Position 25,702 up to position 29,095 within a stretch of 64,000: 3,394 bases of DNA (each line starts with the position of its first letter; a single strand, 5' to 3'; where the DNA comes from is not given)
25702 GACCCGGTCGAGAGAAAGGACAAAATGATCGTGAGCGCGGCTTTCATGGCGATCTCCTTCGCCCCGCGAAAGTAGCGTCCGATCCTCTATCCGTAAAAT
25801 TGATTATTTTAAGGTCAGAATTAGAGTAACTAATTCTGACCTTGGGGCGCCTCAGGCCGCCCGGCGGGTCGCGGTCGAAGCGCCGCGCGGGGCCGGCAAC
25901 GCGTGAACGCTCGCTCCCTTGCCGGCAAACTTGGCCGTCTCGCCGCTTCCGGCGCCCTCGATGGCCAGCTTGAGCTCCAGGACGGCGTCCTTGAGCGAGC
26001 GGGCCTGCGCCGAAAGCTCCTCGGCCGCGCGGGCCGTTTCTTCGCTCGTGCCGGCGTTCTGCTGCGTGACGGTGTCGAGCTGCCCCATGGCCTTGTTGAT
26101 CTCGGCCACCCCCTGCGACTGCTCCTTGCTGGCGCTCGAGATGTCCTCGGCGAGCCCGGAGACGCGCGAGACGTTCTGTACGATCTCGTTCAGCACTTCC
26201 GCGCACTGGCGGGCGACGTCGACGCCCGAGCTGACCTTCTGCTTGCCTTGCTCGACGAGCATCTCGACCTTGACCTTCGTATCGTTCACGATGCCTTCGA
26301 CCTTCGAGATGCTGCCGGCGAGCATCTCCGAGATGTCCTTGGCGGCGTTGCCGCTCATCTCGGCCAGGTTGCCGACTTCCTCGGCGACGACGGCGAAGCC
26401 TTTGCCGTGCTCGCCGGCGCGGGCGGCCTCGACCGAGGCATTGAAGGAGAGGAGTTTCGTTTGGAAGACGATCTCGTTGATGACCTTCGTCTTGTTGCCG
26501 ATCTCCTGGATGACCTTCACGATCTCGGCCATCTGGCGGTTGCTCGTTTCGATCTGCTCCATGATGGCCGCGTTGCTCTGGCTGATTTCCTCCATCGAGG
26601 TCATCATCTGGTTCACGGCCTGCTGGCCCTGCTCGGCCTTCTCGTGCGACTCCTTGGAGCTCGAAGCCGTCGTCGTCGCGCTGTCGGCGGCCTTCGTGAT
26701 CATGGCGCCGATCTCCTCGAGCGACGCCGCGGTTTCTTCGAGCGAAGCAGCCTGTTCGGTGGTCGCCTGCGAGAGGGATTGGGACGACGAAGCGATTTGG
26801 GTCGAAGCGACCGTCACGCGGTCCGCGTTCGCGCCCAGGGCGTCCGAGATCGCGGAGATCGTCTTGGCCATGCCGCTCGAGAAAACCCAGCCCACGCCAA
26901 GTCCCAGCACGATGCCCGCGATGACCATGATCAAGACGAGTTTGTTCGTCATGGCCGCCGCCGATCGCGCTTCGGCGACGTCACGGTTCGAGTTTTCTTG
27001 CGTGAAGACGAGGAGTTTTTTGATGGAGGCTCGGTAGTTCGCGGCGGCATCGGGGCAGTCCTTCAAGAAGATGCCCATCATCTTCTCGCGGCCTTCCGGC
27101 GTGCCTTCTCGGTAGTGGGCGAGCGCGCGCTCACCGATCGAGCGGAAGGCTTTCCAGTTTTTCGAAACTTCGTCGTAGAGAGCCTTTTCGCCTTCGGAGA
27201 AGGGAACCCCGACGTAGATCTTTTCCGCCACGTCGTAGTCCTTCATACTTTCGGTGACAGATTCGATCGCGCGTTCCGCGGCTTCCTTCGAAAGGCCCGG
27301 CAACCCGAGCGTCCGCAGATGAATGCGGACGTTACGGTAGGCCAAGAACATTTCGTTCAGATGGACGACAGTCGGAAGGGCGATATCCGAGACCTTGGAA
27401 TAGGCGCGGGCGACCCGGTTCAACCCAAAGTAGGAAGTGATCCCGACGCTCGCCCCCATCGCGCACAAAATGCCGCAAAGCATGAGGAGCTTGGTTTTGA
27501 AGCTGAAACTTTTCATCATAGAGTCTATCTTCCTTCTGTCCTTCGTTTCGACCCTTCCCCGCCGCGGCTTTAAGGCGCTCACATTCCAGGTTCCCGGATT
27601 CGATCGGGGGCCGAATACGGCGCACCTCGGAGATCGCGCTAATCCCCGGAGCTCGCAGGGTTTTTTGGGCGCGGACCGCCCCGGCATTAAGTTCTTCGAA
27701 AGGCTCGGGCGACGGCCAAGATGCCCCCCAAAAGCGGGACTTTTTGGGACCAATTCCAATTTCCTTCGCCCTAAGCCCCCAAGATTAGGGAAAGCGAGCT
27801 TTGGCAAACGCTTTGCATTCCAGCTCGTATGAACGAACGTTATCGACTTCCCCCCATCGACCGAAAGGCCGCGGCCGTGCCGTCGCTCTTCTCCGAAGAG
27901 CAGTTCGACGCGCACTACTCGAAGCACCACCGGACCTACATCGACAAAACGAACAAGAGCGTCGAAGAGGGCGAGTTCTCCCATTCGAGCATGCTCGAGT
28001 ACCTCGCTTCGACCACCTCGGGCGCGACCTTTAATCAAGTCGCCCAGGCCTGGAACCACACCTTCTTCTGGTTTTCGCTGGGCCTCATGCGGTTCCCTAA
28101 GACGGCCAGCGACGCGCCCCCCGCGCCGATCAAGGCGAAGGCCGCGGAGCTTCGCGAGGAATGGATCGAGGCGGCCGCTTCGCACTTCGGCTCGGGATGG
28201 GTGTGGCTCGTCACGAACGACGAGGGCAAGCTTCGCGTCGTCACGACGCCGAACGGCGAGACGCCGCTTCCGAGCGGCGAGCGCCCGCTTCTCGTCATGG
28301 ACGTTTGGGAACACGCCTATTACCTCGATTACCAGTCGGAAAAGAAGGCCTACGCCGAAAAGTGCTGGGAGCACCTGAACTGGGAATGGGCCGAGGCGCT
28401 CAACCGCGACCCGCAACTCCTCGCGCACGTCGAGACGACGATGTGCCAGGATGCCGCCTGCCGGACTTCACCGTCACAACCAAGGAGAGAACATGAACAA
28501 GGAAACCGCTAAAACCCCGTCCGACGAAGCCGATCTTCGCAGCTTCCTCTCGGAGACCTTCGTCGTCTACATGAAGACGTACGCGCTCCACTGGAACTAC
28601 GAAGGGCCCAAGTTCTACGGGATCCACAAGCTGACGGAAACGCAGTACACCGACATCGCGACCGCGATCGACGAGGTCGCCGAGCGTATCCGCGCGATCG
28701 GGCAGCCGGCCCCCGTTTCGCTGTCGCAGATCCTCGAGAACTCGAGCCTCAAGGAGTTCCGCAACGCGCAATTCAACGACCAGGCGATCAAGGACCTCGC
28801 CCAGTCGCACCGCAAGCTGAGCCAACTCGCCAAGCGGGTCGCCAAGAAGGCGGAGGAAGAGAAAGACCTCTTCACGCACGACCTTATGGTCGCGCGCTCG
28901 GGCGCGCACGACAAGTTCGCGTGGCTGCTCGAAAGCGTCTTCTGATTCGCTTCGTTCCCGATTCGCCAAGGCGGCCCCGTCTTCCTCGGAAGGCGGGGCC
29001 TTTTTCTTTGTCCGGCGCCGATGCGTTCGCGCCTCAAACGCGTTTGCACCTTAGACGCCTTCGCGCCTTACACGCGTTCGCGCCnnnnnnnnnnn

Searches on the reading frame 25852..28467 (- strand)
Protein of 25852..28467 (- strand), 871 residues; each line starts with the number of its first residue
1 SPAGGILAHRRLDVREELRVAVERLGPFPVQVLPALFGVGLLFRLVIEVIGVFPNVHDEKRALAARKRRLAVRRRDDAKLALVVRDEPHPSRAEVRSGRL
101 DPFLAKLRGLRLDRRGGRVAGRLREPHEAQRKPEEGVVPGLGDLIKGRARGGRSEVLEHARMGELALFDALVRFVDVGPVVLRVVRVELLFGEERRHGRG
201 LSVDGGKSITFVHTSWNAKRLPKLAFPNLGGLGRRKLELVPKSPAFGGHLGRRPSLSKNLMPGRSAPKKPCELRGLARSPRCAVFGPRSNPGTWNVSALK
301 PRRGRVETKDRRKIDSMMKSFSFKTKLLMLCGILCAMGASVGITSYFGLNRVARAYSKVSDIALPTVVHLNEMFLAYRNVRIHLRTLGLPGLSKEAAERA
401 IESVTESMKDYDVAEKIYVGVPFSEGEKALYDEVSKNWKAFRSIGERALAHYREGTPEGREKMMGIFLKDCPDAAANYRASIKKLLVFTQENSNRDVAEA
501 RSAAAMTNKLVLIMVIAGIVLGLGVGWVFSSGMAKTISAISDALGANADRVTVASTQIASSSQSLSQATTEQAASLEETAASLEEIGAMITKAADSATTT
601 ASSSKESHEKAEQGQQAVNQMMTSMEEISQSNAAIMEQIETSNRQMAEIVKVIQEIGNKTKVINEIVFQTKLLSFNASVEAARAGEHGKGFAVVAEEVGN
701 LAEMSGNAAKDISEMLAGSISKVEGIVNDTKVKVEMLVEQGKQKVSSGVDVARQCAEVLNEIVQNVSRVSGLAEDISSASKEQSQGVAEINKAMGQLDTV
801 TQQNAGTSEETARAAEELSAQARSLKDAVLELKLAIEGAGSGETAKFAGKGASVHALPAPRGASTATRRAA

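Call 15: search_protein_families(library=pfam, max_evalue=0.001, proteins=[window:25852-28467:-])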
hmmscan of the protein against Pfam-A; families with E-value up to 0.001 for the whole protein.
window:25852-28467:- (871 aa): 3 families
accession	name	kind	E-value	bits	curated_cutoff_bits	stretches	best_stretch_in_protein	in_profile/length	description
PF00015.26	MCPsignal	-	2.1e-39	135.6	34.6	1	603-801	3-172/172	Methyl-accepting chemotaxis protein (MCP) signalling domain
PF12729.13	4HB_MCP_1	-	5.7e-13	49.3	27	1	324-501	5-178/181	Four helix bundle sensory module for signal transduction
PF02203.21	TarH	-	1.3e-09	38.6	25.2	1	317-453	1-139/177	Tar ligand binding domain homologue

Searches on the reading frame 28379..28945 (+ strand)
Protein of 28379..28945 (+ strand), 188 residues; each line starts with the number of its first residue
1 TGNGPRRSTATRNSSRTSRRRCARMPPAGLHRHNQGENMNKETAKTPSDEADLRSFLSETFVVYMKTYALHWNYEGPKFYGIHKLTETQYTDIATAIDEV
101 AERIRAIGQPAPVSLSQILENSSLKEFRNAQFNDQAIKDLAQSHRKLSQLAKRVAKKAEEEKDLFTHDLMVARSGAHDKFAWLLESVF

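Call 15: search_protein_families(library=pfam, max_evalue=0.001, proteins=[window:28379-28945:+])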
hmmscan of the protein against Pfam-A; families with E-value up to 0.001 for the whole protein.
window:28379-28945:+ (188 aa): 1 family
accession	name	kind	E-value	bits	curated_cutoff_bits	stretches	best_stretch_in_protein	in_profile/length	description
PF00210.30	Ferritin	-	2.2e-18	67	24.5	1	53-186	4-134/142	Ferritin-like domain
